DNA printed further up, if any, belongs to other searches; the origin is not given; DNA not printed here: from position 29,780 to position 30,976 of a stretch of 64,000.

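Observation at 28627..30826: Homogentisate dioxygenase translationally coupled to a heme-oxygenase-like (HDO-type) putative di-iron enzyme instead of fahA/maiA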

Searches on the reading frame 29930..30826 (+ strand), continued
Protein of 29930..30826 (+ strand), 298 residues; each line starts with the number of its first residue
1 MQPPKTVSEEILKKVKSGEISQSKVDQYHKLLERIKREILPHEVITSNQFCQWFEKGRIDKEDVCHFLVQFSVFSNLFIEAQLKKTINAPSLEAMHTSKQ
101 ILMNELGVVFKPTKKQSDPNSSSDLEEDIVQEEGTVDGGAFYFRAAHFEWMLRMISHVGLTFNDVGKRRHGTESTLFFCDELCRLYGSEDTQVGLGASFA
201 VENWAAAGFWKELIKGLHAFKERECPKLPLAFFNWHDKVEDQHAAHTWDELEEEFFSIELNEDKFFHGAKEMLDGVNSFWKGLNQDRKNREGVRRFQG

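Call 38: find_encoding_contigs(protein=P0086, flank=10000, max_places=1)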
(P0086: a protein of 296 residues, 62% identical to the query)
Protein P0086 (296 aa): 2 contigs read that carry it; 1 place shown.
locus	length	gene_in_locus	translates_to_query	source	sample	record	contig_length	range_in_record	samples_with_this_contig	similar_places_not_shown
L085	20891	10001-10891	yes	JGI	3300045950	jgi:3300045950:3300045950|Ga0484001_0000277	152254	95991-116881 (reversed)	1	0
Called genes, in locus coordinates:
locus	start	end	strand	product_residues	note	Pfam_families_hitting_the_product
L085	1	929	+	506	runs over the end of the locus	PF05359:DUF748, PF11739:YdbH-like (faint)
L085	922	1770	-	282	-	-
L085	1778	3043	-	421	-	PF07643:DUF1598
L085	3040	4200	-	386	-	PF01839:FG-GAP (faint), PF13517:FG-GAP_3, PF22301:AUDH_beta_propeller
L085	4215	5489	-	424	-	-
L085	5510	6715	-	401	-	-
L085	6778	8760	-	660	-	PF00069:Pkinase, PF07714:PK_Tyr_Ser-Thr, PF03109:ABC1 (weak), PF14531:Kinase-like (weak)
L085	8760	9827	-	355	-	-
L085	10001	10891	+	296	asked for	PF14518:Haem_oxygenas_2 (weak)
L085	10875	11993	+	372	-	PF14696:Glyoxalase_5, PF00903:Glyoxalase, PF13468:Glyoxalase_3 (faint), PF13669:Glyoxalase_4, PF00903:Glyoxalase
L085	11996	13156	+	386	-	PF20510:HgmA_N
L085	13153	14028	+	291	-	-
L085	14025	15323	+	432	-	PF09298:FAA_hydrolase_N, PF01557:FAA_hydrolase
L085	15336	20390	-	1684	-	-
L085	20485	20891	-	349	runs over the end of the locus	PF08240:ADH_N, PF16912:Glu_dehyd_C (weak), PF00107:ADH_zinc_N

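Call 42: search_protein_families(library=pfam, proteins=[L049:8979-9827:-, L025:10905-11534:+, L057:10933-11538:+, L057:7406-8863:+, L070:5228-6250:-, L070:3375-3746:+, L032:5134-6468:-, L032:4272-4883:-, L032:3231-4268:-, L049:10947-13312:+], max_evalue=0.001)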
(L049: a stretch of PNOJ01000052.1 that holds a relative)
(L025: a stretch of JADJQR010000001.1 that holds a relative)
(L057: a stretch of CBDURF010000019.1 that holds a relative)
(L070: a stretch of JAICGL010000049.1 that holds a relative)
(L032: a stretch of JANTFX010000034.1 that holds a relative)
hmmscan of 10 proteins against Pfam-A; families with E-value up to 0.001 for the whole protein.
L049:8979-9827:- (282 aa): 0 families

L025:10905-11534:+ (209 aa): 1 family
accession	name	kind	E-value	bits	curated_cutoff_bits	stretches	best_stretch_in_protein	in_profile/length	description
PF07617.17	DUF1579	-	2.9e-28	99.2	25.2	1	56-208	2-155/155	Protein of unknown function (DUF1579)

L057:10933-11538:+ (201 aa): 1 family
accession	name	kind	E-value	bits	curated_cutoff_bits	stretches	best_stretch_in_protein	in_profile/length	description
PF04264.18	YceI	-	4.4e-50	170.4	23.7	1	28-194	1-149/150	YceI-like domain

L057:7406-8863:+ (485 aa): 1 family
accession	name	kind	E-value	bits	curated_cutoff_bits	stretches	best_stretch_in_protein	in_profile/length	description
PF00291.31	PALP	-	2.4e-15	57.1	35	1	102-333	33-264/295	Pyridoxal-phosphate dependent enzyme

L070:5228-6250:- (340 aa): 0 families

L070:3375-3746:+ (123 aa): 15 families
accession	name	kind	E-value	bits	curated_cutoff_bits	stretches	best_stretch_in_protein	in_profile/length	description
PF01022.26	HTH_5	-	3.4e-16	59.3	22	1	16-58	4-46/47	Bacterial regulatory protein, arsR family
PF12840.13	HTH_20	-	6e-13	49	27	1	12-60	2-51/51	Helix-turn-helix domain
PF12802.13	MarR_2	-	1.9e-07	31.6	27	1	25-64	16-58/61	MarR family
PF08279.18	HTH_11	-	4.2e-07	30.2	25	1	16-63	2-53/55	HTH domain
PF01978.25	TrmB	-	1.9e-06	28.1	25.6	1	22-70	17-64/68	Sugar-specific transcriptional regulator TrmB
PF21476.4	PF0610-like_N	-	1.8e-05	25.3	33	1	16-50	3-37/50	PF0610-like, N-terminal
PF13545.12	HTH_Crp_2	-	2e-05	24.9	27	1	25-76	20-68/70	Crp-like helix-turn-helix domain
PF13518.12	HTH_28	-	2.7e-05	24.6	25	1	15-57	1-45/52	Helix-turn-helix domain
PF04545.22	Sigma70_r4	-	6.9e-05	22.7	24.1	1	17-49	10-42/50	Sigma-70, region 4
PF01047.28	MarR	-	0.00032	21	24.6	1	26-60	16-50/59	MarR family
PF13412.12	HTH_24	-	0.00043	20.3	21.9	1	22-58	12-48/48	Winged helix-turn-helix DNA-binding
PF24033.1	DUF7342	-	0.00053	20.4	31.6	1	17-70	8-60/150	Family of unknown function (DUF7342)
PF25213.1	HVO_A0261_N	-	0.00067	19.9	35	1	13-64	10-58/86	HVO_A0261 N-terminal domain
PF00392.27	GntR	-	0.00072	19.6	27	0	26-62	22-59/64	Bacterial regulatory proteins, gntR family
PF13384.12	HTH_23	-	0.00079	19.6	24.6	0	13-56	4-46/50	Homeodomain-like domain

L032:5134-6468:- (444 aa): 0 families

L032:4272-4883:- (203 aa): 3 families
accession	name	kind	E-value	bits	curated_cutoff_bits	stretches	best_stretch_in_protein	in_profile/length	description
PF02915.23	Rubrerythrin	-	1.6e-13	51.7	22.8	1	36-181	1-136/137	Rubrerythrin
PF13668.12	Ferritin_2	-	9.1e-06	26.3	24.7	1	36-181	4-135/138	Ferritin-like domain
PF09537.16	DUF2383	-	4.5e-05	24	30.8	0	131-185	3-57/111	Domain of unknown function (DUF2383)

L032:3231-4268:- (345 aa): 1 family
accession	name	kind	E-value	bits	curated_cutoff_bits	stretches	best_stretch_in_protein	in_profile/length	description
PF01207.24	Dus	-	1.9e-64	218.2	20.4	1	16-265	2-252/311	Dihydrouridine synthase (Dus)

L049:10947-13312:+ (788 aa): 2 families
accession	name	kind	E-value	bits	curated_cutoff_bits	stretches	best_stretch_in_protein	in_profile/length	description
PF01370.27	Epimerase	-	6.4e-10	39.3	20.9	1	503-707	1-227/240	NAD dependent epimerase/dehydratase family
PF10518.14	TAT_signal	-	0.00046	20.4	22.7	1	462-481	2-21/21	TAT (twin-arginine translocation) pathway signal sequence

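Call 51: find_encoding_contigs(protein=P0073, flank=10000, max_places=1)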
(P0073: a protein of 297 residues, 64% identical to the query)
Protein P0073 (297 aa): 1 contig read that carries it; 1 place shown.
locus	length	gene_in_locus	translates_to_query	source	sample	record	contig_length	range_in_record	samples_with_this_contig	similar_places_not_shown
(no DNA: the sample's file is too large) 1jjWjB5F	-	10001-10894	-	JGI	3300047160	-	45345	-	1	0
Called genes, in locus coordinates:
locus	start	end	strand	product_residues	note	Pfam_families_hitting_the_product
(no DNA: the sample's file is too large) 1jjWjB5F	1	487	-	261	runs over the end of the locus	PF00106:adh_short, PF08659:KR, PF13561:adh_short_C2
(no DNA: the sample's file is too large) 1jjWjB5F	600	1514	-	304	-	PF01261:AP_endonuc_2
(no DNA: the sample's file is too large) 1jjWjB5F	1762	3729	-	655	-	PF03109:ABC1 (faint), PF00069:Pkinase, PF07714:PK_Tyr_Ser-Thr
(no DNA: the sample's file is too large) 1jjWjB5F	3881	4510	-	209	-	-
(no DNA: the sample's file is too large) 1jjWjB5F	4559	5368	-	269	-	PF05170:AsmA, PF05359:DUF748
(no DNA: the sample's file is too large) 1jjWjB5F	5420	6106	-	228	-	-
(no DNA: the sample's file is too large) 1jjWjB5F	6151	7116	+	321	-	PF00389:2-Hacid_dh, PF02826:2-Hacid_dh_C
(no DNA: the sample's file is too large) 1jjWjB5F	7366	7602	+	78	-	-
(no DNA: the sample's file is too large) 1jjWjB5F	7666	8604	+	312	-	-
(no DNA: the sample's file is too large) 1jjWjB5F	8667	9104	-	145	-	PF14534:DUF4440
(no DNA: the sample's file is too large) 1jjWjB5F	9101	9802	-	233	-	-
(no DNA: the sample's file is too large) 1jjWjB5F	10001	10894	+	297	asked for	PF14518:Haem_oxygenas_2 (weak)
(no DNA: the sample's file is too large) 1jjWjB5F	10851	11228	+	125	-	-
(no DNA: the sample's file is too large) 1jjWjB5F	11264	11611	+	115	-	-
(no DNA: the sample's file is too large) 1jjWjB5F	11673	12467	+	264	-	PF00135:COesterase (faint), PF20434:BD-FAE, PF07859:Abhydrolase_3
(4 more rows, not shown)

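Call 52: find_encoding_contigs(protein=P0119, flank=10000, max_places=1)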
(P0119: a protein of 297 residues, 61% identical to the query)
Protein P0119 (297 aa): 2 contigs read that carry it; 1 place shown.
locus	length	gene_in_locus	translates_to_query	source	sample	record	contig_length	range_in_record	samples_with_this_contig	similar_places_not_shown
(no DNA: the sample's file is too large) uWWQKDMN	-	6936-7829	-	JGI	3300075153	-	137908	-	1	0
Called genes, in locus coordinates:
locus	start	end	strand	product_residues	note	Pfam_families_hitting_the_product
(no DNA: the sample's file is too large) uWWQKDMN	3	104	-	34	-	?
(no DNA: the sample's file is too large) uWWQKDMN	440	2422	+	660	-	PF16177:ACAS_N, PF00501:AMP-binding, PF13193:AMP-binding_C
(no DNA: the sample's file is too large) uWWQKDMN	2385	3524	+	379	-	PF14696:Glyoxalase_5, PF00903:Glyoxalase, PF13669:Glyoxalase_4 (faint), PF00903:Glyoxalase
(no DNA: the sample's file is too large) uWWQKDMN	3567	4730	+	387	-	PF20510:HgmA_N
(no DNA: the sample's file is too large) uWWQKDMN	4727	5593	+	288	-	-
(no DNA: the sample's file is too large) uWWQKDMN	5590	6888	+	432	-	PF09298:FAA_hydrolase_N, PF01557:FAA_hydrolase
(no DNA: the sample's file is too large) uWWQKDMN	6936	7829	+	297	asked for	-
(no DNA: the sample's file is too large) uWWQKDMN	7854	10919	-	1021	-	PF15979:Glyco_hydro_115, PF17829:GH115_C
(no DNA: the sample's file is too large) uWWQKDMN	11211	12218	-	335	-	PF13428:TPR_14 (faint), PF00515:TPR_1 (faint), PF07719:TPR_2 (faint), PF13181:TPR_8 (faint), PF25060:ARM_TT21_2nd (weak), PF12895:ANAPC3, PF13432:TPR_16, PF14559:TPR_19 (weak), +9 more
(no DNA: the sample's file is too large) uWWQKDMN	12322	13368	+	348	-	PF01968:Hydantoinase_A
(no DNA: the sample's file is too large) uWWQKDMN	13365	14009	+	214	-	PF00696:AA_kinase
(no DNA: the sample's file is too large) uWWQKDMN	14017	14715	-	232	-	PF04476:4HFCP_synth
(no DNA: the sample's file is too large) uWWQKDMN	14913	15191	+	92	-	-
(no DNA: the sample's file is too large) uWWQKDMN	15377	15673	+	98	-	PF01197:Ribosomal_L31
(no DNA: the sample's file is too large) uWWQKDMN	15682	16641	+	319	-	PF07136:DUF1385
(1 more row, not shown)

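Call 53: search_protein_families(library=ncbifam, proteins=[L016:7696-8598:+, L016:5429-6517:+, L016:6527-7699:+, L016:3401-5422:+, L016:8595-9911:+, L047:11148-12272:+, L049:8979-9827:-, L046:8888-9709:-], max_evalue=0.001)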
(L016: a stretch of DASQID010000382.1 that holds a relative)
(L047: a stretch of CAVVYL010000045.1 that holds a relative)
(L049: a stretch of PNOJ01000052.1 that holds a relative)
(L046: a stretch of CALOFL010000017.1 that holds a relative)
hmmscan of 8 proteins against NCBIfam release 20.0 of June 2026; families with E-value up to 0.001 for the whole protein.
L016:7696-8598:+ (300 aa): 0 families

L016:5429-6517:+ (362 aa): 4 families
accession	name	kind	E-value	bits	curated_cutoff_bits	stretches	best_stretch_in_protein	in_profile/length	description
TIGR01263.1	4HPPD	equivalog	6.4e-137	456.8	277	1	10-362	2-353/353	4-hydroxyphenylpyruvate dioxygenase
NF042435.1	DhshikDhtase_QuiC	equivalog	1.3e-29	103.2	1200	1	8-352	294-623/635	3-dehydroshikimate dehydratase QuiC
TIGR03081.1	metmalonyl_epim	equivalog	1.2e-13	51.8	114.95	2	11-108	2-98/129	methylmalonyl-CoA epimerase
NF050075.1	SMU1112c_YaeR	equivalog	0.00029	21.1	140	0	9-99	2-88/125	SMU1112c/YaeR family gloxylase I-like metalloprotein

L016:6527-7699:+ (390 aa): 1 family
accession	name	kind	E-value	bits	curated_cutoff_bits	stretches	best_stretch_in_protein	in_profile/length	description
TIGR01015.1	hmgA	equivalog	4.2e-16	58.7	510.75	1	62-373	91-408/429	homogentisate 1,2-dioxygenase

L016:3401-5422:+ (673 aa): 102 families (the best 25 are shown)
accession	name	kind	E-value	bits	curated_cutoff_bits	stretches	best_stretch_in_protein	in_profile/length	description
NF001208.0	PRK00174.1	subfamily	1.1e-164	549.3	657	1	43-662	22-642/649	acetate--CoA ligase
TIGR02188.1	Ac_CoA_lig_AcsA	equivalog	7.5e-163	543.1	724.95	1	45-662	4-627/629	acetate--CoA ligase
NF002937.0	PRK03584.1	subfamily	2.2e-133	445.8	639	1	22-664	6-651/657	acetoacetate--CoA ligase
TIGR01217.1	ac_ac_CoA_syn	equivalog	2e-117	393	520.9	1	22-662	5-645/652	acetoacetate--CoA ligase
NF007815.0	PRK10524.1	equivalog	4.2e-112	375.8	955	1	47-662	3-624/629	propionate--CoA ligase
TIGR02316.1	propion_prpE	equivalog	1e-104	351.4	827.4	1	47-662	2-623/628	propionate--CoA ligase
NF003313.0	PRK04319.1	equivalog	7.7e-100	334.8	729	1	93-653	37-573/574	acetate--CoA ligase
NF004837.0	PRK06187.1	subfamily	6.2e-69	232.6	476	1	108-644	15-525/531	long-chain-fatty-acid--CoA ligase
NF047394.1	AcylCoAsynMbcS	equivalog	3.1e-53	181.2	850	1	106-640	18-519/525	acyl-CoA synthetase MbcS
TIGR01733.1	AA-adenyl-dom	subfamily_domain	3.8e-51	174.2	317.4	1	133-569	1-409/409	amino acid adenylation domain-containing protein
TIGR02262.1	benz_CoA_lig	subfamily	3.9e-51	174.3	375.25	1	131-638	30-506/508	benzoate-CoA ligase family protein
TIGR03098.1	ligase_PEP_1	hypoth_equivalog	1.2e-50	172.4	592.35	1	130-638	24-515/517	acyl-CoA ligase (AMP-forming), exosortase A system-associated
NF053567.1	HBDA_AROS1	equivalog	3.1e-49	167.7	1000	1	96-638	9-516/523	3-hydroxybenzoate--CoA ligase HbdA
NF005801.1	PRK07656.1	equivalog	3.5e-48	164.5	657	1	130-638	25-500/500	FadD3 family acyl-CoA ligase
NF004114.0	PRK05605.1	equivalog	1.4e-45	155.7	766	1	131-641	59-569/575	long-chain-fatty-acid--CoA ligase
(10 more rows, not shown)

L016:8595-9911:+ (438 aa): 3 families
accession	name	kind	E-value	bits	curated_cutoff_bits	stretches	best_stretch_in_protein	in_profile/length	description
TIGR01266.1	fum_ac_acetase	equivalog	3.2e-155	517.1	375.3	1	17-437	3-417/420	fumarylacetoacetase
TIGR02303.1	HpaG-C-term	equivalog_domain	7.3e-05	22.3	276.4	0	208-281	92-162/245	4-hydroxyphenylacetate degradation bifunctional isomerase/decarboxylase, C-terminal subunit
NF053535.1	DhyDRhmHlse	equivalog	0.00076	18.9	500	0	206-281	118-190/284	2,4-didehydro-3-deoxy-L-rhamnonate hydrolase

L047:11148-12272:+ (374 aa): 71 families (the best 25 are shown)
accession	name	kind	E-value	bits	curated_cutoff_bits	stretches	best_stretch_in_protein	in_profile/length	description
TIGR01141.1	hisC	equivalog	2e-97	326.2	276.55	1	16-367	3-348/349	histidinol-phosphate transaminase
NF003496.0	PRK05166.1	equivalog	2.4e-83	280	540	1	8-369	5-370/373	histidinol-phosphate transaminase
NF002878.0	PRK03321.1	subfamily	2.6e-81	273.1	374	1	15-368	7-348/352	histidinol-phosphate transaminase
NF006014.0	PRK08153.1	equivalog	5e-70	236.2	510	1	13-370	7-365/370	pyridoxal phosphate-dependent aminotransferase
NF006580.0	PRK09105.1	subfamily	3e-54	184.3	444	1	34-369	42-371/375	pyridoxal phosphate-dependent aminotransferase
TIGR01140.1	L_thr_O3P_dcar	equivalog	2.1e-53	181.6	290.55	1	32-365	8-330/331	threonine-phosphate decarboxylase CobD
NF051461.1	pyoverd_PtaA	equivalog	3.4e-48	164.2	500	1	39-365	34-356/359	pyoverdine biosynthesis transaminase PtaA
NF002726.0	PRK02610.1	equivalog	7.4e-48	163.3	391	1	16-370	8-370/374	histidinol-phosphate transaminase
NF002877.0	PRK03317.1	equivalog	1.1e-47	162.7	409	1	39-369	31-367/374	histidinol-phosphate transaminase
NF041364.1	GntC_guanitoxin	equivalog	1e-35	123.3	415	1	64-358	28-345/356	guanitoxin biosynthesis PLP-dependent (S)-gamma-hydroxy-L-arginine cyclodehydratase GntC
NF006225.0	PRK08354.1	equivalog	2e-31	109.6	288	1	93-368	64-315/318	putative aminotransferase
NF004870.0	PRK06225.1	equivalog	1.3e-29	103.1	351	1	32-338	21-339/380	pyridoxal phosphate-dependent aminotransferase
NF005915.1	PRK07908.1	equivalog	1.5e-28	100.1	360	1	43-365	16-331/332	Rv2231c family histidinol phosphate aminotransferase CobC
NF005305.0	PRK06836.1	equivalog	1.2e-27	97.2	376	1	81-358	83-379/396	pyridoxal phosphate-dependent aminotransferase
NF041091.1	asp_aminotase_Arch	equivalog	9.9e-27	93.7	550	1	78-366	69-372/376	aspartate aminotransferase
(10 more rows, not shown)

L049:8979-9827:- (282 aa): 0 families

L046:8888-9709:- (273 aa): 0 families
